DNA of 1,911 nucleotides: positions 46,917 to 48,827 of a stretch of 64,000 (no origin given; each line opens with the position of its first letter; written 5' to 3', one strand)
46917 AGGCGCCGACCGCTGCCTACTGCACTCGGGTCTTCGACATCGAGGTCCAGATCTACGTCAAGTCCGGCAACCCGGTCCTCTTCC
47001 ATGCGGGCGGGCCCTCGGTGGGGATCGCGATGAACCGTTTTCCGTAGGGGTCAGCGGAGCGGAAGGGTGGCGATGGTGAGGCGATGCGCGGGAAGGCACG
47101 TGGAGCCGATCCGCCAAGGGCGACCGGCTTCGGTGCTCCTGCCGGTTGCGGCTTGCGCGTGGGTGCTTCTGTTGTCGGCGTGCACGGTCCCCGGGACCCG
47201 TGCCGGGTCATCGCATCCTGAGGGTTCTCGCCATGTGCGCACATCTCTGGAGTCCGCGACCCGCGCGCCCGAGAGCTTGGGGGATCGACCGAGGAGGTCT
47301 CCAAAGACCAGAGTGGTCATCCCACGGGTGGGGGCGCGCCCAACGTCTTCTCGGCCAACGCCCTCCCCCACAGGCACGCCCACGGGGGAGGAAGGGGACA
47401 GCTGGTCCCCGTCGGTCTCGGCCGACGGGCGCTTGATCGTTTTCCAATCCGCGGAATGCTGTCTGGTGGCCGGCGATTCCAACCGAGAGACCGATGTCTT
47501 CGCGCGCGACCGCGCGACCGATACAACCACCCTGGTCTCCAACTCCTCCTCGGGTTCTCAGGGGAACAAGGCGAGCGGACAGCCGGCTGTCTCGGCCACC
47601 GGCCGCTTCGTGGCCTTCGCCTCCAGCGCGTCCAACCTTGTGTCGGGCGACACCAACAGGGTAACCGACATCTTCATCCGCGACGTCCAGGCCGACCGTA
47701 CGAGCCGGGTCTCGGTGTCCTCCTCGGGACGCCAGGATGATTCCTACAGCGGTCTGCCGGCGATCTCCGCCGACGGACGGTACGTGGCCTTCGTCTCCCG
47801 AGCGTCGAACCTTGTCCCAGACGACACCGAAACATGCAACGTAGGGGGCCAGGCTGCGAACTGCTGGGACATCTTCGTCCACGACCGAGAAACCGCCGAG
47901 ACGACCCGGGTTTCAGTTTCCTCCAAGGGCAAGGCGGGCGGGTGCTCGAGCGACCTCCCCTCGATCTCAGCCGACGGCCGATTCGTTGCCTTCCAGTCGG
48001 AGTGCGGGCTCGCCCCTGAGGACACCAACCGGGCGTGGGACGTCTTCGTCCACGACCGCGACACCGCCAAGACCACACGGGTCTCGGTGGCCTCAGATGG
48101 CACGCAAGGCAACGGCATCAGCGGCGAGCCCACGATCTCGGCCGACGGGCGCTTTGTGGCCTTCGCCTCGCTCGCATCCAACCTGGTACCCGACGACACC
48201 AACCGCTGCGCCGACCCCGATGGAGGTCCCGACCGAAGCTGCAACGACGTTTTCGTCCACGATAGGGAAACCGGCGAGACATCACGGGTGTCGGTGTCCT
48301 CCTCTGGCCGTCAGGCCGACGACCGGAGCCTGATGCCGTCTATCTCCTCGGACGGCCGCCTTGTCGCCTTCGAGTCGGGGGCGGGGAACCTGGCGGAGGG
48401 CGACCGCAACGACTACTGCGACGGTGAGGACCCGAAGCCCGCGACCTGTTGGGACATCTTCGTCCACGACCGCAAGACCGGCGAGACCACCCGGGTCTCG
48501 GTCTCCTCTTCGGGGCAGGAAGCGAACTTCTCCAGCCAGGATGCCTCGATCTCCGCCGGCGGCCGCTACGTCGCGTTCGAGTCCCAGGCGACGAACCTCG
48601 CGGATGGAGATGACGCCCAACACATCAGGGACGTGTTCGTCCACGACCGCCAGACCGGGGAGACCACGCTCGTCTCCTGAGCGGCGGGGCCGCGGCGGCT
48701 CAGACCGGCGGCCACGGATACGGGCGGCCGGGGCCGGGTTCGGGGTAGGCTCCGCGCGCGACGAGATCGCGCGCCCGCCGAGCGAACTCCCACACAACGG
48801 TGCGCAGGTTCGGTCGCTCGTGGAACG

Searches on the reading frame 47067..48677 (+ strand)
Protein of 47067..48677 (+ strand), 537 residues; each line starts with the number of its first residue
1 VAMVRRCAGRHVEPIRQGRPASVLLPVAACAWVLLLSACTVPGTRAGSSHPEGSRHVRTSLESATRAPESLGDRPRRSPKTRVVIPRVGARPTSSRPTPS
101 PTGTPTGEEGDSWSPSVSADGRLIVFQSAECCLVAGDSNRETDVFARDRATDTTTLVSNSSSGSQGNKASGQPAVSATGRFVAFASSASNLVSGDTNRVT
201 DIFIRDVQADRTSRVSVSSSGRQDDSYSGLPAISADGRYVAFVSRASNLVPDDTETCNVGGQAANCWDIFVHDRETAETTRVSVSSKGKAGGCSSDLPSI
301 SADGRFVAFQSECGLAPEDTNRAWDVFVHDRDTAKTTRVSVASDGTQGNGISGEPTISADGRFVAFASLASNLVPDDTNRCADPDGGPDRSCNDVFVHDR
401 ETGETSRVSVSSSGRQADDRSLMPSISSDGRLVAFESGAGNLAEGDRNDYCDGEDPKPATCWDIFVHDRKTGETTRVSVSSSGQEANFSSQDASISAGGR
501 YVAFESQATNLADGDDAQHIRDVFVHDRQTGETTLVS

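Call 5: search_protein_families(library=pfam, proteins=[window:47067-48677:+], max_evalue=0.01)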
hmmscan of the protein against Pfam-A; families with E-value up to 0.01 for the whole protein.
window:47067-48677:+ (537 aa): 3 families
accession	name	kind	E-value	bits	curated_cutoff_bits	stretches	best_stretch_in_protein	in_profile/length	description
PF07676.18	PD40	-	7.1e-18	64.5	20.9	1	347-368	6-27/38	WD40-like Beta Propeller Repeat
PF17141.9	DUF5114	-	0.00051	20.9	27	0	469-536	17-81/88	Domain of unknown function (DUF5114)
PF21994.1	AGAO-like_N2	-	0.0038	17.9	27.4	0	383-416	40-72/76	AGAO-like N2 domain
